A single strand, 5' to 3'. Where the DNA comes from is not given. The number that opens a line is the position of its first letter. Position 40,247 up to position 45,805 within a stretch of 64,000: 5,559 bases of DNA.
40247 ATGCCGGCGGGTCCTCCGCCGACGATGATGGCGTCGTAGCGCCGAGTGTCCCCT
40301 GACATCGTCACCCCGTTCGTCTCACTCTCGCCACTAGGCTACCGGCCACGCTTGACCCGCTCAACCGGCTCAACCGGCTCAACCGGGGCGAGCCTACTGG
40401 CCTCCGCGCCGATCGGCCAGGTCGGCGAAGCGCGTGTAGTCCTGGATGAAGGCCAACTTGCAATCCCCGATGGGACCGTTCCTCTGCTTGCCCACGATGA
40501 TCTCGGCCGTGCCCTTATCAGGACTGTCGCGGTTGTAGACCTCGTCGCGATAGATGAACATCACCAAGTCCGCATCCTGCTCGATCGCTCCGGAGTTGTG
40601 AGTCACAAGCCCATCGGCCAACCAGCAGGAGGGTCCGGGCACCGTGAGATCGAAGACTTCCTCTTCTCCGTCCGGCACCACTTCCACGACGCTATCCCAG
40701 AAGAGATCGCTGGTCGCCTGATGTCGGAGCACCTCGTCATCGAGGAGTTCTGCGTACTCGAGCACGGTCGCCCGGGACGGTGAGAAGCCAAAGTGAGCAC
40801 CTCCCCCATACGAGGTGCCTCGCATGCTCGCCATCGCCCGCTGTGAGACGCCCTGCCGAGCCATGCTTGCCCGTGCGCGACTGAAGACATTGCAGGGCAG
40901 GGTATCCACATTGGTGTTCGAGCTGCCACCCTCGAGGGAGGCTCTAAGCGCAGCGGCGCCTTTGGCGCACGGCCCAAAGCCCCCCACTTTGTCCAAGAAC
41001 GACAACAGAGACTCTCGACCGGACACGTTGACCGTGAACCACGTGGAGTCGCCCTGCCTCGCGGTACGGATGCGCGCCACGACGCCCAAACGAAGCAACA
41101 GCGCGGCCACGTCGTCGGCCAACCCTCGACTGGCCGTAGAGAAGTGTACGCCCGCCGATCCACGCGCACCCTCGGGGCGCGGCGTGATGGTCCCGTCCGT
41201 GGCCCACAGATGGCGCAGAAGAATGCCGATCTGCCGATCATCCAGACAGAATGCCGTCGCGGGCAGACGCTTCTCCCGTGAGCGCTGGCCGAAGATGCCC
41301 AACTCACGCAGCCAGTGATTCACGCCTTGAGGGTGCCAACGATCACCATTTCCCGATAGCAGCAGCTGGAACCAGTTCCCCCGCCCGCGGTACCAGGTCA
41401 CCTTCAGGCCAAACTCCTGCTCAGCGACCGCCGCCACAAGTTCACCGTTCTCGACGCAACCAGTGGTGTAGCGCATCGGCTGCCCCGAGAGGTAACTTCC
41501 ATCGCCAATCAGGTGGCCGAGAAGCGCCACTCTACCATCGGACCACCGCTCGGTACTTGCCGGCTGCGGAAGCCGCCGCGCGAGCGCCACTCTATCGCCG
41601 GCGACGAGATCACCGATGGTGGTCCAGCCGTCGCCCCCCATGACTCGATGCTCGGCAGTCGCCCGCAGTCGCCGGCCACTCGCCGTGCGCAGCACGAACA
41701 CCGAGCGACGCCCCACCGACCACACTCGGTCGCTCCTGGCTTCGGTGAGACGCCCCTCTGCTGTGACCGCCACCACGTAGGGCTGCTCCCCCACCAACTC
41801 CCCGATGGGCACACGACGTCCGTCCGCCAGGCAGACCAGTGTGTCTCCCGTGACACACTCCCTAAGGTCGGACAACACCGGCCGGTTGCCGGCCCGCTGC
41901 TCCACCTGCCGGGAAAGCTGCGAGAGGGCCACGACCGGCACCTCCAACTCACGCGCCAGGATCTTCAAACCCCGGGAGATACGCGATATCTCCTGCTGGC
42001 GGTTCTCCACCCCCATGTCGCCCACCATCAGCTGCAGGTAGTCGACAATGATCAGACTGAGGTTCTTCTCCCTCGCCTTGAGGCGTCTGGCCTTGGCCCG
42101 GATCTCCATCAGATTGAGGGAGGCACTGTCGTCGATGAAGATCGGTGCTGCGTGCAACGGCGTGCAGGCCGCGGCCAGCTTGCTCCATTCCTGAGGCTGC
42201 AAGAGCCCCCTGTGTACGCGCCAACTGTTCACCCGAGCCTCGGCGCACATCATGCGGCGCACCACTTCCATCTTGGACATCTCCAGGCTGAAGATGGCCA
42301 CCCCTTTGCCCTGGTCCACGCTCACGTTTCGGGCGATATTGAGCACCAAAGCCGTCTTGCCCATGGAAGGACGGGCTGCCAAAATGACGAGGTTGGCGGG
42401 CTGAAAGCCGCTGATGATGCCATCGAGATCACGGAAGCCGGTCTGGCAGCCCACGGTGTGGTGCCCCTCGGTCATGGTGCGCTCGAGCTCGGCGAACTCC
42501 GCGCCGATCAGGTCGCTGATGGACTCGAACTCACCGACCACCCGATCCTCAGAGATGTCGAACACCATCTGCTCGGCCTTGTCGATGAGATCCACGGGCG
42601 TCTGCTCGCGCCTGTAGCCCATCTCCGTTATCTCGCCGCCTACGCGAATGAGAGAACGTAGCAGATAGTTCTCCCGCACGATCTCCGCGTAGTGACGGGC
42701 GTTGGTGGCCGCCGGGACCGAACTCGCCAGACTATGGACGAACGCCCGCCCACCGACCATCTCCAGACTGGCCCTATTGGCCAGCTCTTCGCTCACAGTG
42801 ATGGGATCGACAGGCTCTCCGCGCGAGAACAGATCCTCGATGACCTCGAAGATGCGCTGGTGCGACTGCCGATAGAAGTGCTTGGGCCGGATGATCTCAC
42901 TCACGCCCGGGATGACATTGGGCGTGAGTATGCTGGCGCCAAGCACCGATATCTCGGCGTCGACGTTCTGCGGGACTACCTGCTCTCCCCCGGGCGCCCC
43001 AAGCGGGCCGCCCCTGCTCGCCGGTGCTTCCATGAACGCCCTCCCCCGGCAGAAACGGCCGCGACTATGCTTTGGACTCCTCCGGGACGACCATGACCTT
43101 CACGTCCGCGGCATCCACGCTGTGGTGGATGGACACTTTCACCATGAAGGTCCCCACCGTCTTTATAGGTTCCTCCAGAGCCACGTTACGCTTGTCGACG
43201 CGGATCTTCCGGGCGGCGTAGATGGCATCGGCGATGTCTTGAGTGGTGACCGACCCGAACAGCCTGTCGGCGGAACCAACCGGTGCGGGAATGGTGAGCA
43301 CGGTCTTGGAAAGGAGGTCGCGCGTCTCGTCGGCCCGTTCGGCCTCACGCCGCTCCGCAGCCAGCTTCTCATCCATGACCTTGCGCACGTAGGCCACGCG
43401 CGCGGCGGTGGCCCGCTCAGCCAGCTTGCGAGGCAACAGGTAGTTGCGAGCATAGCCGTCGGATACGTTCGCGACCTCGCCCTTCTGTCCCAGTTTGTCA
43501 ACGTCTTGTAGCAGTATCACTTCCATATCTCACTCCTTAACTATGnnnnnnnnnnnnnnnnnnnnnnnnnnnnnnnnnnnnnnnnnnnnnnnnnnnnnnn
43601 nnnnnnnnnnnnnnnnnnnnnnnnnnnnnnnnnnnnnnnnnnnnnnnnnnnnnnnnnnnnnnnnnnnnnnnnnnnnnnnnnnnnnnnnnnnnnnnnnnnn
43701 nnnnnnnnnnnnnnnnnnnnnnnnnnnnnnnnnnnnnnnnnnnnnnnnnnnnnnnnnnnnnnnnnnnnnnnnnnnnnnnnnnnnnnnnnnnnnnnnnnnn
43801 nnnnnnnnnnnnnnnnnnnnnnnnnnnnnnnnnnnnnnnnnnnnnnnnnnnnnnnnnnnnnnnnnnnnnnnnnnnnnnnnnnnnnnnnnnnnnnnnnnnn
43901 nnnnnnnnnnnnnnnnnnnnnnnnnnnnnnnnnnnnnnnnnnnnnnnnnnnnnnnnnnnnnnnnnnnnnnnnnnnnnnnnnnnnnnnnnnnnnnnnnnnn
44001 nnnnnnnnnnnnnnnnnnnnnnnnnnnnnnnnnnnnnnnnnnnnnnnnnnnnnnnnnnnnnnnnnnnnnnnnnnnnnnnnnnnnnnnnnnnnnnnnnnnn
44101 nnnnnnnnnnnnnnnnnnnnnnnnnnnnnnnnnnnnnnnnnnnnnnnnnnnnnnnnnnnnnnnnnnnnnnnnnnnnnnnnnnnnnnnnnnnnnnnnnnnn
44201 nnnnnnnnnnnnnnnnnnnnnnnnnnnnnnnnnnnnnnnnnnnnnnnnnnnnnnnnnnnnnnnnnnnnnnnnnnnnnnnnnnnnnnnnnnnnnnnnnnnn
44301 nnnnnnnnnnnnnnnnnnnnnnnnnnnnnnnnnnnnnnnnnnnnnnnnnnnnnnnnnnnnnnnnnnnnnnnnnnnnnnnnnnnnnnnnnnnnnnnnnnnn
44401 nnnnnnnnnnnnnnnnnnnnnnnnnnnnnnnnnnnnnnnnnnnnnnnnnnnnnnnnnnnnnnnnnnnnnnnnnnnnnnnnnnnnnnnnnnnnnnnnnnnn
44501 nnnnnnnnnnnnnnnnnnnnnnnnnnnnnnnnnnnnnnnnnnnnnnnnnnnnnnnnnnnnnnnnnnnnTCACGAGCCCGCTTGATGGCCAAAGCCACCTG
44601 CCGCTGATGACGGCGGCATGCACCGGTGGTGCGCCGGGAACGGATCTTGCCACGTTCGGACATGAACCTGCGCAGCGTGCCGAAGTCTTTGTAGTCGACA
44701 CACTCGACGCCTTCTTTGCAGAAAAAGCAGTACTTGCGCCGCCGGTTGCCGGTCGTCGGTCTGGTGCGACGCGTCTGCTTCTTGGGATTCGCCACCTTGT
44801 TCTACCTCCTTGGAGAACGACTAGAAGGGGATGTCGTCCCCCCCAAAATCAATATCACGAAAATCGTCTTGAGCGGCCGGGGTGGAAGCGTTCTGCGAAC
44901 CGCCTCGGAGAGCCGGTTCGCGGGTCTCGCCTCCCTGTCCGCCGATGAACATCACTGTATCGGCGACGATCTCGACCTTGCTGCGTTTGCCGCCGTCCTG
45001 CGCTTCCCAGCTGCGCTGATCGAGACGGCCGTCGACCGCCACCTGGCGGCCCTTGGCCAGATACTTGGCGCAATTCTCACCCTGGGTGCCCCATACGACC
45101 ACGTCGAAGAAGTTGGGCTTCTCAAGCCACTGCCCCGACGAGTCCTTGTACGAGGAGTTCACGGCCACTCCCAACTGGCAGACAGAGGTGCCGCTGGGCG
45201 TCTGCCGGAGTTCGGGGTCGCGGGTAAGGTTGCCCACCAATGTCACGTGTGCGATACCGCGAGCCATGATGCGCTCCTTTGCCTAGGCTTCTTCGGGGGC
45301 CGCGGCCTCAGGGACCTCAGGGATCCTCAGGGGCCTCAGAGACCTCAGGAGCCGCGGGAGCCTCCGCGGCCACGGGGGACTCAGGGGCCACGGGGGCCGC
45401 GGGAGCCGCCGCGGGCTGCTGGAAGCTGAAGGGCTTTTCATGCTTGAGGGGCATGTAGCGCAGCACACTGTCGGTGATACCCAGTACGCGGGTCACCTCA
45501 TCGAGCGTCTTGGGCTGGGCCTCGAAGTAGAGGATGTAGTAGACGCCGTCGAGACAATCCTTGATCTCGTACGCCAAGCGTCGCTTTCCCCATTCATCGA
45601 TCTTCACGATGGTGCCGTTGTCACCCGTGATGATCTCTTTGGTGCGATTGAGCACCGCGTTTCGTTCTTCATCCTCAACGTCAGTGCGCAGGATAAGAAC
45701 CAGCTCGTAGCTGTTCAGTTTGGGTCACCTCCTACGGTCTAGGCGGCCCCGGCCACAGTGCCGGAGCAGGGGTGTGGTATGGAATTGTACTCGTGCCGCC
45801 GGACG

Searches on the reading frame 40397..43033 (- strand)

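Call 48: search_protein_families(library=pfam, proteins=[window:40397-43033:-], max_evalue=0.00001)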
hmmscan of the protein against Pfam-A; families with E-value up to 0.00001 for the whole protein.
window:40397-43033:- (879 aa): 5 families
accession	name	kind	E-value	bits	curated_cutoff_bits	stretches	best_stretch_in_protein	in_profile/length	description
PF03796.21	DnaB_C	-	8.9e-101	337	27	2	195-393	1-198/255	DnaB-like helicase C terminal domain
PF00772.26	DnaB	-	1.3e-30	106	23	1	21-121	3-103/103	DnaB-like helicase N terminal domain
PF14528.11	LAGLIDADG_3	-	2.1e-17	63.6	22.5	1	605-684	6-82/82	LAGLIDADG-like domain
PF14890.11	Intein_splicing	-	1.1e-14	54.9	35.8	1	401-813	2-155/155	Intein splicing domain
PF13481.12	AAA_25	-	6.2e-13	49.3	27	1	200-373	19-190/195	AAA domain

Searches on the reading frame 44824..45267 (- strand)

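Call 48: search_protein_families(library=pfam, proteins=[window:44824-45267:-], max_evalue=0.00001)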
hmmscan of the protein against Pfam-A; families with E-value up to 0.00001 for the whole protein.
window:44824-45267:- (148 aa): 1 family
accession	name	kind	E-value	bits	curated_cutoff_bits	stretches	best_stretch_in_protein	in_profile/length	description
PF00436.31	SSB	-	1.1e-35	122.3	26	1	6-107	2-103/104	Single-strand binding protein family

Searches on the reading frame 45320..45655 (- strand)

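Call 48: search_protein_families(library=pfam, proteins=[window:45320-45655:-], max_evalue=0.00001)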
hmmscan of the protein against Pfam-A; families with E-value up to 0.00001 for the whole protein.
window:45320-45655:- (112 aa): 1 family
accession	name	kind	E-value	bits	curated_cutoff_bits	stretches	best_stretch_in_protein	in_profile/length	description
PF01250.22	Ribosomal_S6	-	1.1e-20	74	27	1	2-70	21-89/90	Ribosomal protein S6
